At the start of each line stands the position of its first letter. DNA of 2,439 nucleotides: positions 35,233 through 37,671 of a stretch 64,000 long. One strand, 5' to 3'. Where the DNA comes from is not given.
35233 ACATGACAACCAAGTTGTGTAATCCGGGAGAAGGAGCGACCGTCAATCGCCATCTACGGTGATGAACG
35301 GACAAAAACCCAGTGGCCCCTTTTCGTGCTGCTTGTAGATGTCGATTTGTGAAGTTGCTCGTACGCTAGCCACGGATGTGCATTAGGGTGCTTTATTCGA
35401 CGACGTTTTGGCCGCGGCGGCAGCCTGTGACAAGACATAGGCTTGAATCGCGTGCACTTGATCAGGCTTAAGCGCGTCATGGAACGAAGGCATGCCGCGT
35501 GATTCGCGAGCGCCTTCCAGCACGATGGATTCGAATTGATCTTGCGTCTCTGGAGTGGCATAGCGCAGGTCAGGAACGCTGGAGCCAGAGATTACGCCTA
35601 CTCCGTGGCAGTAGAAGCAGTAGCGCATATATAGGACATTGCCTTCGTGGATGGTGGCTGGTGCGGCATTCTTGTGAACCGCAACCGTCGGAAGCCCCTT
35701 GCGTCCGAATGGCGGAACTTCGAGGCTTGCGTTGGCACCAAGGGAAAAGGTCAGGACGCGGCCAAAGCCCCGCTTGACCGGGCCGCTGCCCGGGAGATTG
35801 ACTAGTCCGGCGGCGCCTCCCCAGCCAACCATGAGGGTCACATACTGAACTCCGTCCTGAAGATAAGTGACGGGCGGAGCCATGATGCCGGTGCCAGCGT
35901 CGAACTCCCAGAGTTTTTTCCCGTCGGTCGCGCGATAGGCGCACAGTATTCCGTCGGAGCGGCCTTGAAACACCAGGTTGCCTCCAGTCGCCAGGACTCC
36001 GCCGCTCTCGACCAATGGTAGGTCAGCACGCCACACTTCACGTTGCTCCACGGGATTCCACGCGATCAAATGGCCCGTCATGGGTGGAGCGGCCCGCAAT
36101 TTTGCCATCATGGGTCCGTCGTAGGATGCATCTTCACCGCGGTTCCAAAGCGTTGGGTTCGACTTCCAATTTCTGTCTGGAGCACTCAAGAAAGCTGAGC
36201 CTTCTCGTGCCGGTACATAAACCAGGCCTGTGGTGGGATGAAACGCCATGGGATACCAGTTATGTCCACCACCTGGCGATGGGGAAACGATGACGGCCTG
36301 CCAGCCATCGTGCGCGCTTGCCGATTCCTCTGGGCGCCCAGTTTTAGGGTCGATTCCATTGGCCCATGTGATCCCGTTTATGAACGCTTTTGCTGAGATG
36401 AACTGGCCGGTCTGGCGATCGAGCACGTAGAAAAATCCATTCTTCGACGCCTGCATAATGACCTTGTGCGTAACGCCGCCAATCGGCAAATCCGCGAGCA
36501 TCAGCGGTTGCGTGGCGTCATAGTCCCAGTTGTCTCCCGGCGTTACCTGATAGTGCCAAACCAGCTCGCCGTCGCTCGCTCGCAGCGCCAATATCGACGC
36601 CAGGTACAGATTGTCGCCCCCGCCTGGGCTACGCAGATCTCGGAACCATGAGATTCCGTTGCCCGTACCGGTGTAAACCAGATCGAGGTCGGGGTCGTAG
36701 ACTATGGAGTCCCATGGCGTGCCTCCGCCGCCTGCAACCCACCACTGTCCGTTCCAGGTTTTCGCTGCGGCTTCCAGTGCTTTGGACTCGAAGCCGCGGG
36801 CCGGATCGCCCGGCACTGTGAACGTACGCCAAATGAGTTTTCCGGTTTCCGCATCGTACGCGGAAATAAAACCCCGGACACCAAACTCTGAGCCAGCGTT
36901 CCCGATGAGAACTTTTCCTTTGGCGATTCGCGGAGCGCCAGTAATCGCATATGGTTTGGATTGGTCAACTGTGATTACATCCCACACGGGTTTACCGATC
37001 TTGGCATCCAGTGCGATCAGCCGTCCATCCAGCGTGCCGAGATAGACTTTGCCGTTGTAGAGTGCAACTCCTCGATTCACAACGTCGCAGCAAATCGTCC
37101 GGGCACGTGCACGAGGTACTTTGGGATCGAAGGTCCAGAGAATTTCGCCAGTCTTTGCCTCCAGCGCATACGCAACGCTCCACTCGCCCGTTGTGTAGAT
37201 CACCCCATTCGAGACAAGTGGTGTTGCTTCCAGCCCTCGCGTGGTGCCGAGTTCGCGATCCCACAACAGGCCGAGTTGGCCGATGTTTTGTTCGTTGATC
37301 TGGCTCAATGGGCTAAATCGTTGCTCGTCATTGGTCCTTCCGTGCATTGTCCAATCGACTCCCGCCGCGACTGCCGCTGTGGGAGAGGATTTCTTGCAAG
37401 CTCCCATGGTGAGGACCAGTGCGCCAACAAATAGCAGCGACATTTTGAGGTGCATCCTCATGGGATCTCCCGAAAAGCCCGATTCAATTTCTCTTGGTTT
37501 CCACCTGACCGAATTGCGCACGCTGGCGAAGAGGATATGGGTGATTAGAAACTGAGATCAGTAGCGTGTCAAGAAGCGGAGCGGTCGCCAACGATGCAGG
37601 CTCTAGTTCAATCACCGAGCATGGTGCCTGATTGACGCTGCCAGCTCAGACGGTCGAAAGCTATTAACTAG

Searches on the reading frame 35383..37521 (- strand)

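Call 60: search_protein_families(library=pfam, proteins=[window:35383-37521:-], max_evalue=0.0001)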
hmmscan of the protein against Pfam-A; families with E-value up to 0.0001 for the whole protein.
window:35383-37521:- (712 aa): 4 families
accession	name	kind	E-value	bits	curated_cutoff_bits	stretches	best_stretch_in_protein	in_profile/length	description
PF01011.28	PQQ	-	4.6e-75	253.9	26.7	2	57-374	1-334/595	Glucose/ethanol/alcohol dehydrogenase, beta-propeller domain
PF13360.13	PQQ_2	-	7.9e-25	88.3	27.6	2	85-234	15-145/233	Outer membrane protein assembly factor BamB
PF13570.13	Beta-prop_ACSF4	-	1e-12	48.6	133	0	483-558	29-105/329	Beta-alanine-activating enzyme, beta-propeller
PF13442.11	Cytochrome_CBB3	-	1.6e-09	38.4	27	1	623-696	2-68/68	Cytochrome C oxidase, cbb3-type, subunit III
